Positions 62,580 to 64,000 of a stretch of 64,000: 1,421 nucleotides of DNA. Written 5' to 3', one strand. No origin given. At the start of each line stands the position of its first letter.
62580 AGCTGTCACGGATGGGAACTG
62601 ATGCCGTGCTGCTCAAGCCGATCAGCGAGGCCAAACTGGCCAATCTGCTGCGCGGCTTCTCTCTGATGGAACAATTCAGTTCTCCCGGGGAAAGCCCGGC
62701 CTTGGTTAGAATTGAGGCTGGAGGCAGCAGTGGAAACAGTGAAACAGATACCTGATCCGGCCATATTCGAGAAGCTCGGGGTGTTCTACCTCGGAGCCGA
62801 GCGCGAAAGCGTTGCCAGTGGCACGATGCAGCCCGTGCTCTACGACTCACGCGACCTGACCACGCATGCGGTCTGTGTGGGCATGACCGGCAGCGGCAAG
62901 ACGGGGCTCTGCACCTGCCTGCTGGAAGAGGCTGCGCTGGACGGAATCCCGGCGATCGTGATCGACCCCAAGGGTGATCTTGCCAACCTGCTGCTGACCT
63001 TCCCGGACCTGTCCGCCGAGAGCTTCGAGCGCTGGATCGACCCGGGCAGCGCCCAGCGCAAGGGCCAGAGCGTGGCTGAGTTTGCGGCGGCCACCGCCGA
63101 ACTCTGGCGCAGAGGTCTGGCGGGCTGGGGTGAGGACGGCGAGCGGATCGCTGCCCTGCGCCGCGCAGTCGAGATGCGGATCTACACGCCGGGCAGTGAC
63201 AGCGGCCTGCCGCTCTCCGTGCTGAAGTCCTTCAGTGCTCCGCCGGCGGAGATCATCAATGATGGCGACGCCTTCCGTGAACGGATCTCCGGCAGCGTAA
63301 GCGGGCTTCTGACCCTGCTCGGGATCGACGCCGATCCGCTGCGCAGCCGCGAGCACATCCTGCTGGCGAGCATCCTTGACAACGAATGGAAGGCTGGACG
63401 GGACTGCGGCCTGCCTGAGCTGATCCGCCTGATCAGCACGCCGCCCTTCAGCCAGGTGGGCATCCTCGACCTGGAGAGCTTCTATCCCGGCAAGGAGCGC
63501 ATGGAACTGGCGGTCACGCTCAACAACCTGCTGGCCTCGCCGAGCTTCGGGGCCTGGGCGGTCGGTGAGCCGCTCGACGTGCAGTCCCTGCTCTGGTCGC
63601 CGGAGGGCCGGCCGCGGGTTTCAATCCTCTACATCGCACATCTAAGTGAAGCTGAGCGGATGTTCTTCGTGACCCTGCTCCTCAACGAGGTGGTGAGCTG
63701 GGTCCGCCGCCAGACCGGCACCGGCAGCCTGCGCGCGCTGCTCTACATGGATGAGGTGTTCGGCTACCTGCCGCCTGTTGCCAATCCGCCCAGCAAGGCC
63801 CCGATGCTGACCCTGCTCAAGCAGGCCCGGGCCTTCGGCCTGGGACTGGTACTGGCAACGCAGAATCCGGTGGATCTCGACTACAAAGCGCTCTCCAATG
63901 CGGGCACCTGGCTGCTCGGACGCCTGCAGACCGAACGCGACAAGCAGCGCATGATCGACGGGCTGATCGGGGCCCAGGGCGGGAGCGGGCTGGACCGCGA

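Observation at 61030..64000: Locus 2: low-GC patch with Zn-ribbon protein, XRE-HTH paralog, REC paralog overlapping a HerA-like NTPase. A candidate novel signalling/defence module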

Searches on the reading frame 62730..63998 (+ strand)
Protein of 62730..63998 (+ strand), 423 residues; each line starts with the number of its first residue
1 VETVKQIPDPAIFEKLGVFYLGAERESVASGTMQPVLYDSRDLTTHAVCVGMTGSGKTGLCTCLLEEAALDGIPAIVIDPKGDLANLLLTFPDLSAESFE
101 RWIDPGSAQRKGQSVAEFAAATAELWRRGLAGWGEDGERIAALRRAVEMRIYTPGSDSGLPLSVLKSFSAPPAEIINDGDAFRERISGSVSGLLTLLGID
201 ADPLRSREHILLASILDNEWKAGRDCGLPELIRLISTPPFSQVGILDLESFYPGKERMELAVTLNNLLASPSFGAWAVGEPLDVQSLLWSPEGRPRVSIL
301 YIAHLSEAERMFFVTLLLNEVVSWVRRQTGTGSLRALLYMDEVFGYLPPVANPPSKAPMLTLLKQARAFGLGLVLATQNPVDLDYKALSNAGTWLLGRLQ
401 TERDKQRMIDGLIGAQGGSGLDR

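Call 6: search_protein_families(library=pfam, proteins=[window:62730-63998:+], max_evalue=0.1)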
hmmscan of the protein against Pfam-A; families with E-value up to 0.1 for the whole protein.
window:62730-63998:+ (423 aa): 5 families
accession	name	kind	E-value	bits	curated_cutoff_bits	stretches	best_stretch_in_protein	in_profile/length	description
PF01935.23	DUF87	-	3.3e-07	31.1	23.2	1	31-88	9-68/220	Helicase HerA, central domain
PF05872.18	HerA_C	-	6.8e-06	25.4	22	1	38-87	15-64/502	Helicase HerA-like C-terminal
PF10412.15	TrwB_AAD_bind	-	2.3e-05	23.9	20.5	1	41-85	12-56/387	Type IV secretion-system coupling protein DNA-binding domain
PF12846.13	AAA_10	-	0.019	14.5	27.5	0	44-94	21-71/362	AAA-like domain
PF13401.12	AAA_22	-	0.038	14.8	27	0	45-78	6-39/130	AAA domain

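Call 7: search_protein_families(library=ncbifam, proteins=[window:62730-63998:+], max_evalue=0.1)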
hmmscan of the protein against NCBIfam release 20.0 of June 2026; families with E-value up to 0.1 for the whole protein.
window:62730-63998:+ (423 aa): 9 families
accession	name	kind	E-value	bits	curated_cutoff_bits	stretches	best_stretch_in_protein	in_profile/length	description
TIGR03743.1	SXT_TraD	subfamily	7.7e-08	31.2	366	1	33-83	164-214/636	conjugative transfer system coupling protein TraD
NF053655.1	CedD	equivalog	1.9e-07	30.1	600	1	35-92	212-269/527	DNA-translocating ATPase CedD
NF042943.1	HerA_antiphage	equivalog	1.3e-06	27.2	800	1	320-406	418-509/566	anti-phage-associated helicase HerA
NF041017.1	DNA_import_CedB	equivalog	1.2e-05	24.2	700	1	43-86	274-318/590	DNA import protein CedB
NF033849.1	ser_rich_anae_1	subfamily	1.3e-05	22.8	650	1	361-411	1052-1102/1163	serine-rich protein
NF045975.1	VirB4_plasma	equivalog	0.00087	17.1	590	1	45-87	516-558/894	Mbov_0397 family ICE element conjugal transfer ATPase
TIGR03754.1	conj_TOL_TraD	equivalog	0.0023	16.5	647.55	1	34-87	170-222/643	type IV conjugative transfer system coupling protein TraD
NF040819.1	helicase_HerA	equivalog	0.016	13.8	970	0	362-408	430-476/561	DNA double-strand break repair helicase HerA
NF045971.1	conju_CD1110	equivalog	0.042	12.1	325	0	297-383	590-672/752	VirB4-like conjugal transfer ATPase, CD1110 family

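Call 8: search_protein_families(library=padloc, proteins=[window:62730-63998:+], max_evalue=0.1)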
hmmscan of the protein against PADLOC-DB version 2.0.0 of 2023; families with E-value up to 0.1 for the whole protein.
window:62730-63998:+ (423 aa): 16 families
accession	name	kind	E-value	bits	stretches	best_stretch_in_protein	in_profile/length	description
PDLC04140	mad8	-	4e-12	44.3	2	44-111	27-86/314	mads_8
PDLC04105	HerA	-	1.3e-11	41.8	2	317-408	404-497/576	-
PDLC04103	HerA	-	6.4e-10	36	2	364-406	474-516/579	-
PDLC04100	HerA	-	9.3e-08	29.2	1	328-406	433-515/580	-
PDLC02185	HerA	-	1.2e-06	25.6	1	298-407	409-522/585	-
PDLC01055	HerA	-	2.7e-06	24.5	2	359-409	443-488/532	Type III coevolved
PDLC04106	HerA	-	2e-05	21.3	1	295-407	469-589/667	-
PDLC04098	HerA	-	2.4e-05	21.1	1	365-410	565-609/686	-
PDLC04102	HerA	-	0.006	13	1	364-407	537-580/654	-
PDLC04099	HerA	-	0.0074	13.6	1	45-85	170-211/214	-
PDLC04104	HerA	-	0.011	12.6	1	338-409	223-298/379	-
PDLC04107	HerA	-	0.014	12.4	1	43-87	168-213/306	-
PDLC02684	DndH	-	0.018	10.5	0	43-84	1366-1415/1715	DndH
PDLC04101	HerA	-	0.029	11.1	1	45-87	169-212/400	-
PDLC02188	HerA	-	0.074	9.9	0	355-406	451-502/578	-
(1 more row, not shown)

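Call 9: find_homologous_proteins(query=window:62730-63998:+)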
Query window:62730-63998:+ (423 aa): 7998 proteins with E <= 0.001 among 8000 candidates; the best 120 are listed.
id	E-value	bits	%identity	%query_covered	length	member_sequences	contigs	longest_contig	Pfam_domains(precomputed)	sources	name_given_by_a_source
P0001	8.3e-188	642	70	96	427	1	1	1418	PF01935.24,PF05872.19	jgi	-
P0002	1.2e-185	635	67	99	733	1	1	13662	PF05872.19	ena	-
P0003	8.4e-185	632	71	97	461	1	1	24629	PF05872.19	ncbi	ncbi:MAG: ATP-binding protein, partial [Acidobacteriota bacterium]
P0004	1.9e-184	631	68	98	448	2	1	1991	PF05872.19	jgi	jgi:hypothetical protein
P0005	2.2e-184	631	67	98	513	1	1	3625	-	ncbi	ncbi:MAG: ATP-binding protein, partial [Kiloniellales bacterium]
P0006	3.4e-184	630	67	95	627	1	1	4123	PF01935.24,PF05872.19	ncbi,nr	ncbi:MAG: ATP-binding protein, partial [Candidatus Eisenbacteria bacterium]|nr:ATP-binding protein [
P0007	3.4e-184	630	68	96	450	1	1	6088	PF01935.24,PF05872.19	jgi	jgi:hypothetical protein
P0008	4.6e-184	630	68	97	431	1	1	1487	PF05872.19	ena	-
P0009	4.7e-184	630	67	98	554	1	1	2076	PF01935.24,PF05872.19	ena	-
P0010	6.8e-184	629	67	97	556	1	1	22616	PF05872.19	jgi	jgi:hypothetical protein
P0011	9.4e-184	629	68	97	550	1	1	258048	-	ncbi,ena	-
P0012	3.9e-183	627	67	97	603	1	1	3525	PF05872.19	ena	-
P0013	1.1e-182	625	66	97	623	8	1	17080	PF05872.19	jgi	jgi:hypothetical protein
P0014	1.9e-182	625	67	97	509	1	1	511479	PF10412.16,PF01935.24,PF05872.19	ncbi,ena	-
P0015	3.5e-182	624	67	98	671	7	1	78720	PF10412.16,PF01935.24,PF05872.19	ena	-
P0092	6.7e-178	610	64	97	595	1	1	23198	PF01935.24,PF02518.32,PF05872.19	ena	-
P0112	4.2e-177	607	67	96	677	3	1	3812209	PF01935.24,PF05872.19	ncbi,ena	-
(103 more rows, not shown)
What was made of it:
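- They come from Acidobacteriota, Planctomycetota, Steroidobacteraceae, Nitrospira, Bacteroidota and Gemmatimonadales (call 9).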

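Call 11: find_encoding_contigs(protein=P0112, flank=8000, max_places=3)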
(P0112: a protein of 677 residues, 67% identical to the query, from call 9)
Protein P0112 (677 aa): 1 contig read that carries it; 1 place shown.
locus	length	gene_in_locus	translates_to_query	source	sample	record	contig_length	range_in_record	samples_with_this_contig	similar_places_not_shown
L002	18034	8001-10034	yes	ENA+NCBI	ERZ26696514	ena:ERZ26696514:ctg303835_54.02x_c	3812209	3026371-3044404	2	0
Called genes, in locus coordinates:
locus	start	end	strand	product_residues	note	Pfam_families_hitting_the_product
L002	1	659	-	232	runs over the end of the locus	-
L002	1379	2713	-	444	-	PF00270:DEAD, PF04851:ResIII (weak), PF00271:Helicase_C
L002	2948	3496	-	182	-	-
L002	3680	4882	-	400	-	PF07994:NAD_binding_5, PF01658:Inos-1-P_synth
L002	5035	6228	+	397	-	PF00155:Aminotran_1_2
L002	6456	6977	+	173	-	-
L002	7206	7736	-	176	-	-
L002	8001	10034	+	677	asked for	PF01935:DUF87 (weak), PF05872:HerA_C (faint)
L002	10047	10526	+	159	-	-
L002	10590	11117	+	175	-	-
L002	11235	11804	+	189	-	-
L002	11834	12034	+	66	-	PF02597:ThiS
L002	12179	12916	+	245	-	PF05690:ThiG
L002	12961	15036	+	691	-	PF00270:DEAD (weak), PF06733:DEAD_2 (weak), PF13307:Helicase_C_2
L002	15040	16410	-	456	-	PF04932:Wzy_C (weak)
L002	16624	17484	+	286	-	PF00977:His_biosynth, PF05690:ThiG (faint), PF01207:Dus (faint), PF02581:TMP-TENI (faint)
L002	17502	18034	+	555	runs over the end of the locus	PF02682:CT_C_D, PF02626:CT_A_B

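Call 16: find_encoding_contigs(protein=P0003, flank=6000, max_places=2)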
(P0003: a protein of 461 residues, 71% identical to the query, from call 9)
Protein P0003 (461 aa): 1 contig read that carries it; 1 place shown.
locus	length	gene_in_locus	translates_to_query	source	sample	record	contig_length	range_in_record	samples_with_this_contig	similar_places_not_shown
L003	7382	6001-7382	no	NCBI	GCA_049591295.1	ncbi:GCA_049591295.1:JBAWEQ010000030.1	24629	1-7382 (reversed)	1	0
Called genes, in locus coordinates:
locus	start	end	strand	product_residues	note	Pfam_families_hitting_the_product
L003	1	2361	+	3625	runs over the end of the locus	PF01839:FG-GAP (faint), PF13517:FG-GAP_3 (faint), PF07705:CARDB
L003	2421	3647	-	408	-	PF01841:Transglut_core, PF13431:TPR_17 (faint), PF07719:TPR_2 (faint), PF13424:TPR_12 (faint), PF14559:TPR_19 (faint), PF00515:TPR_1 (weak), PF13181:TPR_8 (faint), PF13432:TPR_16 (weak), +2 more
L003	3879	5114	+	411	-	PF08668:HDOD (faint), PF01966:HD, PF13487:HD_5, PF01966:HD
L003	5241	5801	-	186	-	-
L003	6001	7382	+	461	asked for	PF05872:HerA_C (faint)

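Call 17: find_encoding_contigs(protein=P0002, flank=6000, max_places=2)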
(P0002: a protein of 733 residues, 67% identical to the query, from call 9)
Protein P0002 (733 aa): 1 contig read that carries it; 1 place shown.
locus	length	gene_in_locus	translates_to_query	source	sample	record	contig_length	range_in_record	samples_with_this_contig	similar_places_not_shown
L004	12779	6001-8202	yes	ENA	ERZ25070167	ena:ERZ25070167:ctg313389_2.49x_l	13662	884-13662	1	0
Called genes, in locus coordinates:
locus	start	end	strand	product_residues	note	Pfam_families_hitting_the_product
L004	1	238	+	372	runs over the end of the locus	?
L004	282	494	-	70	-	-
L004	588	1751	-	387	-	PF00266:Aminotran_5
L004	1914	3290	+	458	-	PF00892:EamA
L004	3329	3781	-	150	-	PF00355:Rieske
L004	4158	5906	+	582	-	PF00126:HTH_1, PF03466:LysR_substrate, PF03306:AAL_decarboxy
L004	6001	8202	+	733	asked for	PF05872:HerA_C (faint)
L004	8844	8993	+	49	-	-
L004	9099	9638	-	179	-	PF00293:NUDIX, PF14815:NUDIX_4, PF22327:Nudt16-like (weak)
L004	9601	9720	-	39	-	PF01960:ArgJ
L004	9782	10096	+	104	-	-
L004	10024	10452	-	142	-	PF01960:ArgJ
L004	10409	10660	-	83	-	PF01960:ArgJ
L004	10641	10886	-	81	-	-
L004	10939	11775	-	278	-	PF13145:Rotamase_2, PF13616:Rotamase_3, PF00639:Rotamase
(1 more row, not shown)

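Call 18: find_encoding_contigs(protein=P0092, flank=6000, max_places=2)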
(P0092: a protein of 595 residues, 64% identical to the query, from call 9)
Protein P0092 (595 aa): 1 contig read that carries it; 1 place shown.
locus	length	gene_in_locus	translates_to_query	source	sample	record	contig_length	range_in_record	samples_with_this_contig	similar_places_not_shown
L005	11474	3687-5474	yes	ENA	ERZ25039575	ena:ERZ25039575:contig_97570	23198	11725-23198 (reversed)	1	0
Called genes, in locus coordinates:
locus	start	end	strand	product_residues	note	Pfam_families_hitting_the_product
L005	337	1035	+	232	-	-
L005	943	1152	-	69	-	-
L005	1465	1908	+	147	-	PF00512:HisKA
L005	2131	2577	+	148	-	PF02518:HATPase_c (weak)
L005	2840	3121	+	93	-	PF00072:Response_reg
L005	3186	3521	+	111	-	-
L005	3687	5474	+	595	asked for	PF02518:HATPase_c, PF01935:DUF87 (faint), PF05872:HerA_C (faint)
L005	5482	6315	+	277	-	-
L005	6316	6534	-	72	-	PF13840:ACT_7, PF22468:ACT_9, PF01842:ACT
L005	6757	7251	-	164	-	PF00696:AA_kinase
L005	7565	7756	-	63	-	PF00696:AA_kinase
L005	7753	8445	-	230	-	PF02224:Cytidylate_kin, PF13189:Cytidylate_kin2, PF13238:AAA_18 (weak), PF13207:AAA_17 (faint)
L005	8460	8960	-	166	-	PF00282:Pyridoxal_deC (weak)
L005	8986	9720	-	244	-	PF00282:Pyridoxal_deC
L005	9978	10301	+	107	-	-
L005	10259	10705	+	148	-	PF24885:TPR_NPHP3 (faint), PF00515:TPR_1 (faint), PF07719:TPR_2 (faint), PF13176:TPR_7 (faint), PF13424:TPR_12, PF17874:TPR_MalT (weak), PF13374:TPR_10, PF13424:TPR_12 (weak), +3 more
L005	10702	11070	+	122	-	PF07719:TPR_2 (faint), PF13374:TPR_10 (faint), PF13424:TPR_12, PF24885:TPR_NPHP3 (weak), PF13424:TPR_12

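Call 24: find_related_loci(query=window:62730-63998:+, collection=metagenome_contigs, flank=5000)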
Query window:62730-63998:+ (423 aa) in metagenome_contigs; peptide patterns used: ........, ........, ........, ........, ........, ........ (x = any residue, [..] = any of these).
600 stretches matched a pattern (row limit reached: there are more); 534 encode a relative of the query (tblastn E <= 1e-3); the best 80 are kept; 80 distinct loci.
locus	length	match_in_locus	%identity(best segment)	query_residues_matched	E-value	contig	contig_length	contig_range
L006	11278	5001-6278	69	4-423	0e+0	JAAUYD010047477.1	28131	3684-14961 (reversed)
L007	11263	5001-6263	67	6-423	0e+0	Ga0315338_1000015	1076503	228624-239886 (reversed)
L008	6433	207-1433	69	13-420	0e+0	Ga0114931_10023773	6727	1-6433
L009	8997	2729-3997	67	2-420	0e+0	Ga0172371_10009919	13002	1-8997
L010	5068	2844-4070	68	13-420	0e+0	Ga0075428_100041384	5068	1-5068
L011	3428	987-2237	66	7-423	0e+0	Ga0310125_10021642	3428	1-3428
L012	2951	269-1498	67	13-421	0e+0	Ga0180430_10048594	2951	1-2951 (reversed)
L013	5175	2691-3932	67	13-423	0e+0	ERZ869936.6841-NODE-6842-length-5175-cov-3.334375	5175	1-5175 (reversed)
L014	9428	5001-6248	66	11-423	0e+0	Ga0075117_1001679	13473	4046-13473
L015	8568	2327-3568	66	13-423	0e+0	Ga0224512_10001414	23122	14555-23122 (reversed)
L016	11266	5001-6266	67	5-423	0e+0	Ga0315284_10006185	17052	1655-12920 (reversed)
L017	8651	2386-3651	67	5-423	0e+0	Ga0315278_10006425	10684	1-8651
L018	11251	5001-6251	67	7-423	0e+0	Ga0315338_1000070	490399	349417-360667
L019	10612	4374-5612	66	13-423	0e+0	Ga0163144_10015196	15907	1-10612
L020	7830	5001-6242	67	13-423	0e+0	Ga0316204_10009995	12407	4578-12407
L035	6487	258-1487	64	13-421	0e+0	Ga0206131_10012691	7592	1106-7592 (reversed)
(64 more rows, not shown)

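Call 48: search_dna_similar(query=window:62730-63998:+, collection=plasmids, mode=protein, max_rows=15)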
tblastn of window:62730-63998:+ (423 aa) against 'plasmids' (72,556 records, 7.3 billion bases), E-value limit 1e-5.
Records with a match: 3; places in all: 3; records where one place covers at least 80% of the query: 3.
Best place of each record, by identity: <60% 3.
By first word of the organism name: Tsukamurella 1; Nonomuraea 1; Methylobacterium 1.
By predicted mobility (MOB-suite, as given by PLSDB): non-mobilizable 2; mobilizable 1.
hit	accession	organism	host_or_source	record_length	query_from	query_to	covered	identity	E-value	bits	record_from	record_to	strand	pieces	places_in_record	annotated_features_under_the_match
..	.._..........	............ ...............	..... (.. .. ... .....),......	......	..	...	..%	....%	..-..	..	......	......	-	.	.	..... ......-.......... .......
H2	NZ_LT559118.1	Nonomuraea gerenzanensis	-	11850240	35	400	87%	30.3%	7e-19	97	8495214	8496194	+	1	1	none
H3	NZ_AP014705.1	Methylobacterium aquaticum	-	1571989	35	422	92%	28.0%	3e-16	89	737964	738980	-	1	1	none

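Call 49: search_dna_similar(query=window:62730-63998:+, collection=phages, mode=protein, max_rows=10)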
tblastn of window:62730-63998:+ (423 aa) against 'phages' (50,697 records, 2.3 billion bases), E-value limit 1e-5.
No match.

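Call 50: predict_structure(alignment_id=A2)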
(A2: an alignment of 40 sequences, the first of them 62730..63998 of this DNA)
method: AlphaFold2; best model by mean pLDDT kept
length: 423 residues; sequences in the alignment: 40
mean_pLDDT: 82.2   pTM: 0.78
mean pLDDT of the five models: 82.2, 77.4, 69.0, 67.1, 65.9
residues with pLDDT >= 90: 129; 70-90: 225; 50-70: 59; < 50: 10
segments of 3 or more residues with pLDDT < 50: 1-4, 41-43
pLDDT, mean of each block of 10 residues (from residue 1): 49 62 56 58 68 77 85 92 77 79 87 92 80 75 88 87 79 87 87 86 93 96 91 96 96 97 90 82 93 94 89 89 87 84 85 86 87 86 79 67 78 67 49
secondary structure, 60 per line:
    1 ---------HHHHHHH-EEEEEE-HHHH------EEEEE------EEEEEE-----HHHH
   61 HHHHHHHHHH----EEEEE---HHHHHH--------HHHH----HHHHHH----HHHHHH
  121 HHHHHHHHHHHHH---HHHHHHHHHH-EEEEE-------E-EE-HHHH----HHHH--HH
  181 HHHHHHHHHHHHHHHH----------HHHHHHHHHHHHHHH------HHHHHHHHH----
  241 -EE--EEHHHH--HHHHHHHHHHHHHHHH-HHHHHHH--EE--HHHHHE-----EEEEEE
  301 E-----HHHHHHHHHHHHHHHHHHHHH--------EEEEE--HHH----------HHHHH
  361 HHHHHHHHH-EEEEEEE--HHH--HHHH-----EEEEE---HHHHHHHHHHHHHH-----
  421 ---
elements in order: H10-16 E18-23 H25-28 E35-39 E46-51 H57-70 E75-79 H83-88 H97-100 H105-110 H115-133 H137-146 E148-152 H165-168 H173-176 H179-196 H207-221 H228-236 H248-251 H254-269 H271-277 H284-288 E295-301 H307-327 E336-340 H356-369 E371-377 H385-388 E394-398 H402-415
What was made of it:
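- On Canonical HerA (HerA-NurA type): Only about 50 residues precede Walker A. In the model they form three short strands with pLDDT 49-68 (call 50).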
